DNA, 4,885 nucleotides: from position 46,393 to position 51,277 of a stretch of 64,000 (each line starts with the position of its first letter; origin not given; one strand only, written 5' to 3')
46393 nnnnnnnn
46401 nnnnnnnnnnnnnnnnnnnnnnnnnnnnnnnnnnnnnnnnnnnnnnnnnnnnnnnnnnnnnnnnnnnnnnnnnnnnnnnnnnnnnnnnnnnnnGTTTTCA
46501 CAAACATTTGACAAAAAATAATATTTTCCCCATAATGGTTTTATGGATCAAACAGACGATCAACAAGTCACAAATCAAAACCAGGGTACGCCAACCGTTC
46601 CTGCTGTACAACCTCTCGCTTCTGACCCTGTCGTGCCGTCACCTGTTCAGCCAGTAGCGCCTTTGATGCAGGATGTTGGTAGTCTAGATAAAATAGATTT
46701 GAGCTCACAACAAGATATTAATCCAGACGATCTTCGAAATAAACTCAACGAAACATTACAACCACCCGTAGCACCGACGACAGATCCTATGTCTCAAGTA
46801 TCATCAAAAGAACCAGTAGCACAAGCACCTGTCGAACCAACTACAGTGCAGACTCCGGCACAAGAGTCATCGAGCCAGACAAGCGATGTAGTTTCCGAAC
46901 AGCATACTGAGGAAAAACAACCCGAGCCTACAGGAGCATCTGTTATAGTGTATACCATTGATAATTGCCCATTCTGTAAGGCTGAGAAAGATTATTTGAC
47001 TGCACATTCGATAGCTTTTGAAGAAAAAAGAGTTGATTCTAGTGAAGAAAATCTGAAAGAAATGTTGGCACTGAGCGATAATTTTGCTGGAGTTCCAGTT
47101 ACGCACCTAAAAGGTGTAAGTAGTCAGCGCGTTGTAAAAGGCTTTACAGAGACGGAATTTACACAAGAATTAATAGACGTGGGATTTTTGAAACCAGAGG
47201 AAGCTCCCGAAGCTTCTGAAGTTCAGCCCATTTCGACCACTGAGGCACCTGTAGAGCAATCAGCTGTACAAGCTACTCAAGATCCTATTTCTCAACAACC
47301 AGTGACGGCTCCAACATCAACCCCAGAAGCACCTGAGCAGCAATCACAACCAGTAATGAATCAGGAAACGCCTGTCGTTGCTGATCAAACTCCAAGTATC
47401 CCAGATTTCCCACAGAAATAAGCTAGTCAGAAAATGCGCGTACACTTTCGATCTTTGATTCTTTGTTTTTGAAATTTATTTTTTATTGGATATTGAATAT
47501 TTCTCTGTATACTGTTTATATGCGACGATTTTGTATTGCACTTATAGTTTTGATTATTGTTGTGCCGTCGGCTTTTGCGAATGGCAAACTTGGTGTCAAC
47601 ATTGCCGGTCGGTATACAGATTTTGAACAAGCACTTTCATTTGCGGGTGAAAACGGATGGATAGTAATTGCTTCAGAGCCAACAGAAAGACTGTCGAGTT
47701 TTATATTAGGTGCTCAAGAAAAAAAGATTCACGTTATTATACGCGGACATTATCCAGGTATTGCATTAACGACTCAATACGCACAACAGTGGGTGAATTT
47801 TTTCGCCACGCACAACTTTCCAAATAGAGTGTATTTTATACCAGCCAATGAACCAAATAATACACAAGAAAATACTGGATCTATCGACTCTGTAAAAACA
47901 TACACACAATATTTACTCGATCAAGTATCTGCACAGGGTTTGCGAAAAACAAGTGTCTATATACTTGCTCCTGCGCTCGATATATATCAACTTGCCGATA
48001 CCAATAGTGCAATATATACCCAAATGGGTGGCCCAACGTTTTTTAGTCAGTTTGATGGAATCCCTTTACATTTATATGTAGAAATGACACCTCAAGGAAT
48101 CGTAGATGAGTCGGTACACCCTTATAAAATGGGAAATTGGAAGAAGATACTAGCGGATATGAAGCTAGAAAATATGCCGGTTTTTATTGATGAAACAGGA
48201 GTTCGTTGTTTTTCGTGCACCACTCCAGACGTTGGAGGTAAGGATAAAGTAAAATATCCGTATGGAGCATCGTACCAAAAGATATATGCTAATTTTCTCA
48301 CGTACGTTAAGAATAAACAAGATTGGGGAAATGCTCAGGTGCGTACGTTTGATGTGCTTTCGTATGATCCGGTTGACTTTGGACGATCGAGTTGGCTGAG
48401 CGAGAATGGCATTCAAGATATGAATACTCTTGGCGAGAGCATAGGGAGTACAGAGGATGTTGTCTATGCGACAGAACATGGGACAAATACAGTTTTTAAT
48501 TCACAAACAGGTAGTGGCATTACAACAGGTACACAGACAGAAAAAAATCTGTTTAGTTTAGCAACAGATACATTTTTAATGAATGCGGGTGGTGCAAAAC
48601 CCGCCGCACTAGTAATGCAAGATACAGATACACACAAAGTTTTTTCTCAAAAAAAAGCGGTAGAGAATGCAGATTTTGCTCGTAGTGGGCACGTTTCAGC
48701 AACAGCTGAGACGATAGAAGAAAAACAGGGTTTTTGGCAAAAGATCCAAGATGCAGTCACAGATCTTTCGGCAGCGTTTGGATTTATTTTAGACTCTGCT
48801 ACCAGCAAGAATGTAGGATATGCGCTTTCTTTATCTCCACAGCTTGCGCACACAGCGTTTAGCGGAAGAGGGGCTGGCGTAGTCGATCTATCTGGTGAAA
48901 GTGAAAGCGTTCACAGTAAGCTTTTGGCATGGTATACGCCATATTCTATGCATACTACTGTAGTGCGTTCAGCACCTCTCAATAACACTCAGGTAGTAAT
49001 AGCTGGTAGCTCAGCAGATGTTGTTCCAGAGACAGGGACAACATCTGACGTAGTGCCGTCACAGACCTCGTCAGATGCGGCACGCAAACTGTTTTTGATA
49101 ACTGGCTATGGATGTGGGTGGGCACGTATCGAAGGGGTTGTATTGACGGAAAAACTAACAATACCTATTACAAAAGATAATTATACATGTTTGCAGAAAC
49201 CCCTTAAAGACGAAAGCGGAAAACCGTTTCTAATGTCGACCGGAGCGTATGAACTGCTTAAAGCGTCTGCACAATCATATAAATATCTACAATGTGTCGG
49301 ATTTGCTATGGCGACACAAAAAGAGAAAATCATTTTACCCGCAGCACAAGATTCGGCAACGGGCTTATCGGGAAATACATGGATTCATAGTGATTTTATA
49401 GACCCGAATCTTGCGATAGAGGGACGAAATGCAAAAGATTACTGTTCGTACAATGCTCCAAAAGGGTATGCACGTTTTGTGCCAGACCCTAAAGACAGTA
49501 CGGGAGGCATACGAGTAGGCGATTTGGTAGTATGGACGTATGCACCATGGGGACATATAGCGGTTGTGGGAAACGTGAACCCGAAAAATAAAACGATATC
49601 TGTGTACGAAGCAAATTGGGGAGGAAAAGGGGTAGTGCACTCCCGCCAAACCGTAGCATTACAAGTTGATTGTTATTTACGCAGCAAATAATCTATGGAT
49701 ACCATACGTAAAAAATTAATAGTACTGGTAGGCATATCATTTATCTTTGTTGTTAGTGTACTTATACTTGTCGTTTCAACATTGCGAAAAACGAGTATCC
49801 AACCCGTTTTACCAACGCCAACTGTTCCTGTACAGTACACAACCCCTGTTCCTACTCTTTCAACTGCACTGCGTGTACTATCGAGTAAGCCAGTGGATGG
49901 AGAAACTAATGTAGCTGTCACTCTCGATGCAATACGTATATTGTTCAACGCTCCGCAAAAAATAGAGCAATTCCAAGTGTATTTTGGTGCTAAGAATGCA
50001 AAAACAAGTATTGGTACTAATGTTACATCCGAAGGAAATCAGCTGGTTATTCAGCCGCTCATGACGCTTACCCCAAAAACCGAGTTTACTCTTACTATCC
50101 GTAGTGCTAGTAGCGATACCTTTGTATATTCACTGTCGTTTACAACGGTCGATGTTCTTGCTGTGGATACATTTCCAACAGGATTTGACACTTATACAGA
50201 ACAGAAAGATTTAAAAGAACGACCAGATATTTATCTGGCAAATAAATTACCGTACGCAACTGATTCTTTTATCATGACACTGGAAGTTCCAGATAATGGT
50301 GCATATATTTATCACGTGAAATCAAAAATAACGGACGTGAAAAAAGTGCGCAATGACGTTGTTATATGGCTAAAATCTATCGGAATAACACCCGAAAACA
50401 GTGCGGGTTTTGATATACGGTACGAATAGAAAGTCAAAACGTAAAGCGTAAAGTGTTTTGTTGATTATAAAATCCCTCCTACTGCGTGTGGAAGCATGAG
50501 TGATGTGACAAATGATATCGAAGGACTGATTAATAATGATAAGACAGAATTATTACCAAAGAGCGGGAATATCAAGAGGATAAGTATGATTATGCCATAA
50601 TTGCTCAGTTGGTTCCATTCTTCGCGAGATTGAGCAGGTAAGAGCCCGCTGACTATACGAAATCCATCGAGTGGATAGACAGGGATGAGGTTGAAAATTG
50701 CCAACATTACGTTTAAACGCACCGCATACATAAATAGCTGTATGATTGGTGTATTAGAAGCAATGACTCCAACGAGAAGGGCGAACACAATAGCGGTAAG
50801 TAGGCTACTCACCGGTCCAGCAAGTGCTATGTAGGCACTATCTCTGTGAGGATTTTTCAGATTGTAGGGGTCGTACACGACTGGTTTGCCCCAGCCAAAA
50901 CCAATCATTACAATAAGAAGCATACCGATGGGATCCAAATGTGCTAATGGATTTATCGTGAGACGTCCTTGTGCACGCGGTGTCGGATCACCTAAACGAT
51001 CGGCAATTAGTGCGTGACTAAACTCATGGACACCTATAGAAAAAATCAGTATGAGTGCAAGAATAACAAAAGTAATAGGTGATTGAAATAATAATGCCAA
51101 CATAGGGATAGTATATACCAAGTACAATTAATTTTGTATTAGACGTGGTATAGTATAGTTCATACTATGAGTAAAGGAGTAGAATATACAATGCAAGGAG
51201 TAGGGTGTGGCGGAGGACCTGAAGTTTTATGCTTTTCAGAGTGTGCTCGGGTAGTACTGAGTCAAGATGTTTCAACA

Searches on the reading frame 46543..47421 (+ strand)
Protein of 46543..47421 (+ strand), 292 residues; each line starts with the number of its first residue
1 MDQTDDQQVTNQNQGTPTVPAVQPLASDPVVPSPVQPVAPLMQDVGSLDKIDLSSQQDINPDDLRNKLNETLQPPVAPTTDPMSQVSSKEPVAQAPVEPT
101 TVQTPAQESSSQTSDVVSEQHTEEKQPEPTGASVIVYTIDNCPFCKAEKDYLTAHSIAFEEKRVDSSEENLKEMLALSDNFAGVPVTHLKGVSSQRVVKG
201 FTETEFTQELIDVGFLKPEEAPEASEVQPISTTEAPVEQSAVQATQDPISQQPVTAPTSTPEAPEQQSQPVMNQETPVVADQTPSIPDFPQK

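Call 3: search_protein_families(library=pfam, proteins=[window:46543-47421:+], max_evalue=0.1)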
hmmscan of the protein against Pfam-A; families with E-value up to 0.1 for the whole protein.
window:46543-47421:+ (292 aa): 1 family
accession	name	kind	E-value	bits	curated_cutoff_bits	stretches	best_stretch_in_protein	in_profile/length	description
PF00462.30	Glutaredoxin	-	7.9e-10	39.2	22.9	1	134-188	1-54/60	Glutaredoxin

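Call 4: search_protein_families(library=ncbifam, proteins=[window:46543-47421:+], max_evalue=0.1)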
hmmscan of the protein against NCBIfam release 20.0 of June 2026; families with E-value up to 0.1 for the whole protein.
window:46543-47421:+ (292 aa): 18 families
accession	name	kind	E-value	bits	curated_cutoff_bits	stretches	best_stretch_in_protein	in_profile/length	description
TIGR02196.1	GlrX_YruB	hypoth_equivalog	1.1e-12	48.3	88.55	1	134-208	2-71/74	glutaredoxin-like protein, YruB-family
NF041212.1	Uxx_star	subfamily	1.3e-11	44.6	66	1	134-187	1-54/70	Uxx-star family glutaredoxin-like (seleno)protein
TIGR02181.1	GRX_bact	equivalog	4.3e-10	39.7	90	1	134-186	1-53/80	glutaredoxin 3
NF045501.1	HUGP_GUXX-star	exception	5.7e-08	32.5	325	1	123-187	156-220/236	HUGP/GUXX-star fusion selenoprotein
TIGR02194.1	GlrX_NrdH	subfamily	1.2e-07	31.8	85.75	1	134-192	1-57/72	glutaredoxin-like protein NrdH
NF047338.1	gluta_UXX_star_3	exception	1.1e-06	28.5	97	1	134-186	1-53/70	UXX-star (seleno)protein family 3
NF007923.0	PRK10638.1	equivalog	5.9e-06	26.3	129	1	132-179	2-49/83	glutaredoxin 3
NF041211.1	gluta_UXX_star_2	equivalog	1.1e-05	25.3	100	1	134-186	1-53/71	UXX-star (seleno)protein family 2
NF041114.2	gluta_UXX_star_1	equivalog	3.5e-05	23.9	72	1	134-187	1-54/70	UXX-star selenoprotein family 1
TIGR01617.1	arsC_related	subfamily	0.00026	21.2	75.05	1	136-180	3-50/117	Spx/MgsR family RNA polymerase-binding regulatory protein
TIGR02200.1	GlrX_actino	hypoth_equivalog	0.00075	19.9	89.5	1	134-192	2-60/77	mycoredoxin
NF009885.0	PRK13344.1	equivalog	0.00089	19.2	152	1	135-176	3-44/132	transcriptional regulator Spx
TIGR02190.1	GlrX-dom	hypoth_equivalog_domain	0.0015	18.4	99.3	1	132-165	8-41/79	glutaredoxin-family domain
NF002459.0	PRK01655.1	subfamily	0.014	15.4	123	1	134-179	2-50/132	transcriptional regulator Spx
TIGR02180.1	GRX_euk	equivalog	0.017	15.3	87.25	1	134-185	1-56/84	glutaredoxin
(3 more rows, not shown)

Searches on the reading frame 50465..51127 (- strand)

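Call 113: search_protein_families(library=ncbifam, proteins=[window:50465-51127:-], max_evalue=0.00001)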
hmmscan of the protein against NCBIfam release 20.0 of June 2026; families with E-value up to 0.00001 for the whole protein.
window:50465-51127:- (220 aa): 1 family
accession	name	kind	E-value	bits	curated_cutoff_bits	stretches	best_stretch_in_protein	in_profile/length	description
NF041824.1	daptide_HExxH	equivalog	2.3e-10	40.2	300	1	84-159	207-280/379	daptide biosynthesis intramembrane metalloprotease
